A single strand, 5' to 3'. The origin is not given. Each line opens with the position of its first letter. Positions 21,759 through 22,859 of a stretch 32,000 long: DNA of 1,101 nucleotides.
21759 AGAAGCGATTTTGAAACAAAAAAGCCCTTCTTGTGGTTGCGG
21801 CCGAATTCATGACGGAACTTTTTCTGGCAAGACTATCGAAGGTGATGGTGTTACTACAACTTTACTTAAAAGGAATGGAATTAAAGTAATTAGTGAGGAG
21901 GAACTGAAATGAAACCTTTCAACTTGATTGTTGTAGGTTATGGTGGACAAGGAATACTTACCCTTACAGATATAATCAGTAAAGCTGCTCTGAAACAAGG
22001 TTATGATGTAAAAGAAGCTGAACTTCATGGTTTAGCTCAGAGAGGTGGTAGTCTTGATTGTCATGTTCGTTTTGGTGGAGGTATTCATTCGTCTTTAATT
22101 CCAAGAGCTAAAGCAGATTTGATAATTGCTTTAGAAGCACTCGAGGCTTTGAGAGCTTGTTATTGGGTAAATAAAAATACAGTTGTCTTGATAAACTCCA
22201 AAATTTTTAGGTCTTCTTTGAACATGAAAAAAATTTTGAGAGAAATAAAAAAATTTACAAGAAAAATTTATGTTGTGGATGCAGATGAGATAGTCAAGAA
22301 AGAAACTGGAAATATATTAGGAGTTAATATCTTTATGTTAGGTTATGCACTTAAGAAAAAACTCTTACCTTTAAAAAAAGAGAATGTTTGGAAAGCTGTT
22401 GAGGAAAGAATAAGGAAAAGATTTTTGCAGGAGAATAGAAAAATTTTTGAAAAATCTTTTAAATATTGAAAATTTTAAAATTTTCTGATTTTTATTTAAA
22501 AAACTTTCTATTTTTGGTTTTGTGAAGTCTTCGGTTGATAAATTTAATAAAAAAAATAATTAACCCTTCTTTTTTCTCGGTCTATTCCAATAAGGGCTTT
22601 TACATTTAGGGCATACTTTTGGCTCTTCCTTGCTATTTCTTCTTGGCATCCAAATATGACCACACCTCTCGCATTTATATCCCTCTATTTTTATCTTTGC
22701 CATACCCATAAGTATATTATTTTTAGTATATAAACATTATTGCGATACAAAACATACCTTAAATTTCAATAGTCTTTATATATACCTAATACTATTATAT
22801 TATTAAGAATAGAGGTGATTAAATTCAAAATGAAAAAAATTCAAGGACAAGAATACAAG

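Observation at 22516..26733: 4.2-kb cargo-carrying transposon: 24-bp perfect inverted repeats enclose an IS6-type transposase, an R-M-S enzyme and three small Zn-protein genes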

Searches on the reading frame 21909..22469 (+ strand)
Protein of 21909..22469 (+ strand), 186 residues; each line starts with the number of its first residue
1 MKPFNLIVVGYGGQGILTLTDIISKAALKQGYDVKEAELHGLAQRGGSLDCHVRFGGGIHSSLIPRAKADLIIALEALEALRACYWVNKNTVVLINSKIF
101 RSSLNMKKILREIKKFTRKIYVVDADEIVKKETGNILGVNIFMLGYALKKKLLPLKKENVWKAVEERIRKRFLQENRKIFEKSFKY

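Call 4: search_protein_families(library=pfam, proteins=[window:21909-22469:+], max_evalue=0.01)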
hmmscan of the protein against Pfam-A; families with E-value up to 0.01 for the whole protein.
window:21909-22469:+ (186 aa): 1 family
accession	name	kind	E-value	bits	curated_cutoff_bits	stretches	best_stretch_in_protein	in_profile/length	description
PF01558.24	POR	-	2.7e-36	125.7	27.4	1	12-183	1-171/173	Pyruvate ferredoxin/flavodoxin oxidoreductase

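Call 32: find_encoding_contigs(protein=window:21909-22469:+, flank=6000, max_places=6)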
Protein window:21909-22469:+ (186 aa): 1 contig read that carries it; 1 place shown.
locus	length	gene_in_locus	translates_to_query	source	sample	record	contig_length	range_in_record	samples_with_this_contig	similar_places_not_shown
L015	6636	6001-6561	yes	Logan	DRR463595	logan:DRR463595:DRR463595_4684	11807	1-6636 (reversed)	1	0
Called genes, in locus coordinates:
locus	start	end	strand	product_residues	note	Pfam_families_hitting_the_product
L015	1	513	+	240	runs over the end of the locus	PF01138:RNase_PH, PF03725:RNase_PH_C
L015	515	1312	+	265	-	PF01138:RNase_PH, PF03725:RNase_PH_C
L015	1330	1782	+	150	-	PF01192:RNA_pol_Rpb6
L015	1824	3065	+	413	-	PF03952:Enolase_N, PF00113:Enolase_C, PF13378:MR_MLE_C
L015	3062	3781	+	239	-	PF01135:PCMT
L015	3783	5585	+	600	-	PF01855:POR_N, PF17147:PFOR_II (faint), PF02775:TPP_enzyme_C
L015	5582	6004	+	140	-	PF04463:2-thiour_desulf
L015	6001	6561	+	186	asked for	PF01558:POR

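Call 68: find_homologous_proteins(query=window:21909-22469:+, max_evalue=1e-20)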
Query window:21909-22469:+ (186 aa): 370 proteins with E <= 1e-20 among 826 candidates; the best 120 are listed.
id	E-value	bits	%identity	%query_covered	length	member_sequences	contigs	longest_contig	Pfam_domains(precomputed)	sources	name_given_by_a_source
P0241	2.4e-115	400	100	100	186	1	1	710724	PF01558.26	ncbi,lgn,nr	ncbi:MAG: indolepyruvate oxidoreductase subunit beta [Candidatus Pacearchaeota archaeon]|nr:MAG: ind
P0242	8.7e-89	314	78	98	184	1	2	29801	PF01558.26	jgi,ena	-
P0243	3.7e-87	308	75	99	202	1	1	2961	PF01558.26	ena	-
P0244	8.5e-83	294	73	99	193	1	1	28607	PF01558.26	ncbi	-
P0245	1.7e-82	293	75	99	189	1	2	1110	PF01558.26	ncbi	-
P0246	1.3e-81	290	73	97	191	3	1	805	PF01558.26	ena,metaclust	metaclust:\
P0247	1.6e-80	287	68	99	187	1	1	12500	PF01558.26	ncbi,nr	ncbi:MAG: indolepyruvate oxidoreductase subunit beta [Candidatus Pacearchaeota archaeon]|nr:indolepy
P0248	6.5e-80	285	69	99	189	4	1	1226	PF01558.26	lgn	-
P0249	1.3e-79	284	68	98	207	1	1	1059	PF01558.26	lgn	-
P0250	3.2e-78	279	69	99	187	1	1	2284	PF01558.26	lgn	-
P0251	8.5e-78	278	67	99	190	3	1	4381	PF01558.26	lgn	-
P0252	2.4e-77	276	69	99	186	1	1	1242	PF01558.26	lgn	-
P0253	1.0e-76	274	68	99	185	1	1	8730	PF01558.26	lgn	-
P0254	6.8e-76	272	67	99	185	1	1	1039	PF01558.26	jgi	-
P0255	9.7e-76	271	65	97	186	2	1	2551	PF01558.26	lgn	-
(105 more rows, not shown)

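Call 70: find_encoding_contigs(protein=P0242, flank=8000, max_places=2)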
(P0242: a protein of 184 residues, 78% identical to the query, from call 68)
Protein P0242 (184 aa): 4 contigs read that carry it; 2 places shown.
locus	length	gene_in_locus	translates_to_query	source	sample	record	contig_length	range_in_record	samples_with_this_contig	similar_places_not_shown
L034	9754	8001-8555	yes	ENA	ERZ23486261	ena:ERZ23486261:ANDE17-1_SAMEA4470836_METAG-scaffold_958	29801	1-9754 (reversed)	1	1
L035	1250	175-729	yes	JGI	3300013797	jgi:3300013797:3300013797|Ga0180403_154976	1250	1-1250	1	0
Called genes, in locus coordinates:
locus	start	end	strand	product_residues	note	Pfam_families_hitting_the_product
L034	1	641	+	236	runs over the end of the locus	PF10584:Proteasome_A_N, PF00227:Proteasome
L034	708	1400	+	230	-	PF01172:SBDS_N, PF09377:SBDS_domain_II, PF20268:SBDS_C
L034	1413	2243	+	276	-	PF14382:ECR1_N (weak), PF22625:ECR1_N_2, PF21266:S1_RRP4 (faint), PF00013:KH_1, PF15985:KH_6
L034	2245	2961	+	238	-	PF01138:RNase_PH, PF03725:RNase_PH_C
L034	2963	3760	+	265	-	PF01138:RNase_PH, PF03725:RNase_PH_C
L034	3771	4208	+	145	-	-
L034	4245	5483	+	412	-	PF03952:Enolase_N, PF00113:Enolase_C, PF13378:MR_MLE_C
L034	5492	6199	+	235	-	PF01135:PCMT, PF01596:Methyltransf_3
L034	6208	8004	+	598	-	PF01855:POR_N, PF02775:TPP_enzyme_C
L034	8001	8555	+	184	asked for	PF01558:POR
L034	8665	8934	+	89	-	-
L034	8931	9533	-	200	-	PF01949:Endo_dU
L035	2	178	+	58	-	?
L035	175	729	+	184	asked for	PF01558:POR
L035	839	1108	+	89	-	-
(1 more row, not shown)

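Call 71: find_encoding_contigs(protein=P0244, flank=8000, max_places=2)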
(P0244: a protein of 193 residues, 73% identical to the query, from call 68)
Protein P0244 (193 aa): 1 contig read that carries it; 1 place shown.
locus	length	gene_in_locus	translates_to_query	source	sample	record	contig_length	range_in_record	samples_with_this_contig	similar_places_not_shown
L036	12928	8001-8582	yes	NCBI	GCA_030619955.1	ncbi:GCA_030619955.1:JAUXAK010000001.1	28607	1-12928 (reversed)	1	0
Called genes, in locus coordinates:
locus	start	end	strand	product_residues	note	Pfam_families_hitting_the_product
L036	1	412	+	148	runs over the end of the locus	-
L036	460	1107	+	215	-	PF00702:Hydrolase, PF13419:HAD_2, PF13242:Hydrolase_like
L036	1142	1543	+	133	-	PF01751:Toprim, PF13662:Toprim_4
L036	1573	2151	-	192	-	PF00571:CBS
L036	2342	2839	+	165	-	-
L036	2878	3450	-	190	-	PF13238:AAA_18 (weak), PF13207:AAA_17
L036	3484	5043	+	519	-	PF00133:tRNA-synt_1, PF01406:tRNA-synt_1e, PF09334:tRNA-synt_1g, PF00133:tRNA-synt_1, PF19303:Anticodon_3, PF08264:Anticodon_1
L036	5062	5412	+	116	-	PF01588:tRNA_bind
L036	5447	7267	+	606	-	PF01855:POR_N, PF02775:TPP_enzyme_C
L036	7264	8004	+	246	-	PF01209:Ubie_methyltran, PF05148:Methyltransf_8 (weak), PF13489:Methyltransf_23, PF06325:PrmA, PF13847:Methyltransf_31, PF08241:Methyltransf_11, PF08242:Methyltransf_12, PF13649:Methyltransf_25, +6 more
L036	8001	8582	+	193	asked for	PF01558:POR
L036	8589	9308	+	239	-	PF02535:Zip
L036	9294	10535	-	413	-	PF04894:Nre_N, PF04895:Nre_C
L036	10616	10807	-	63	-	-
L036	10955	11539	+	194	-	PF00827:Ribosomal_L15e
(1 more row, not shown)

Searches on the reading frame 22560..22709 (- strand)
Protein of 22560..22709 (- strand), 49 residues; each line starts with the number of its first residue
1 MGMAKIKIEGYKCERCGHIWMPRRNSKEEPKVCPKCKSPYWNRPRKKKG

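Call 4: search_protein_families(library=pfam, proteins=[window:22560-22709:-], max_evalue=0.01)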
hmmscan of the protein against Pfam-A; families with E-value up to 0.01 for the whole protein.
window:22560-22709:- (49 aa): 10 families
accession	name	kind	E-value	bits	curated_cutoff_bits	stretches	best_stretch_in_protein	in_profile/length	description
PF09723.15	Zn_ribbon_8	-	1.2e-06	28.9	34.4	1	11-38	6-34/41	Zinc ribbon domain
PF11238.13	DUF3039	-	2.6e-05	24.3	22.7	1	16-40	30-53/56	Protein of unknown function (DUF3039)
PF12172.15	zf-ChsH2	-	0.00039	20.6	23.2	0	7-25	8-26/37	ChsH2, rubredoxin-like zinc ribbon domain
PF24458.1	DUF7573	-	0.0012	19.2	30.2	1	9-38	10-38/39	Domain of unknown function (DUF7573)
PF08271.17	Zn_Ribbon_TF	-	0.002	18.1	29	0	13-28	22-37/43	TFIIB zinc-binding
PF23455.1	DUF7129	-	0.0044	17.2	30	1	11-42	12-39/45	Domain of unknown function (DUF7129)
PF13717.11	Zn_ribbon_4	-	0.0049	17.2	30.3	0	12-20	27-35/36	zinc-ribbon domain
PF14311.12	DUF4379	-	0.0087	16.7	24.5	0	12-38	29-55/56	Probable Treble clef zinc finger domain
PF18439.7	zf_UBZ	-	0.0091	16.1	25.6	0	10-18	2-10/32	Ubiquitin-Binding Zinc Finger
PF01155.25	HypA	-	0.0097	16.4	28.9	0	11-39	71-95/112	Hydrogenase/urease nickel incorporation, metallochaperone, hypA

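Call 31: search_protein_families(library=ncbifam, proteins=[window:22560-22709:-], max_evalue=0.01)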
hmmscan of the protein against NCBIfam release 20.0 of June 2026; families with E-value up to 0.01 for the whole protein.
window:22560-22709:- (49 aa): 5 families
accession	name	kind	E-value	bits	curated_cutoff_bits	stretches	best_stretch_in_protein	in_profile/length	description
TIGR02605.1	CxxC_CxxC_SSSS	subfamily_domain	4.6e-06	26.6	31.3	1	11-38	6-34/52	FmdB family zinc ribbon protein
TIGR02098.1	MJ0042_CXXC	domain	0.0026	17.4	20.9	0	12-21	27-36/38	MJ0042-type zinc finger domain-containing protein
NF045767.1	RuberyRbr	equivalog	0.0034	17.4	200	1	9-39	157-183/194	rubrerythrin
NF053663.1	RPWMISH_prot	domain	0.0071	17.1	120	1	11-38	6-34/115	RPWMISH domain-containing protein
TIGR04165.1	methano_modCys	hypoth_equivalog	0.0071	16.6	60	0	8-21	34-47/50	TIGR04165 family Cys-rich peptide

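Call 34: find_encoding_contigs(protein=window:22560-22709:-, flank=6000, max_places=10)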
Protein window:22560-22709:- (49 aa): no gene with exactly this product is on record in the collection.
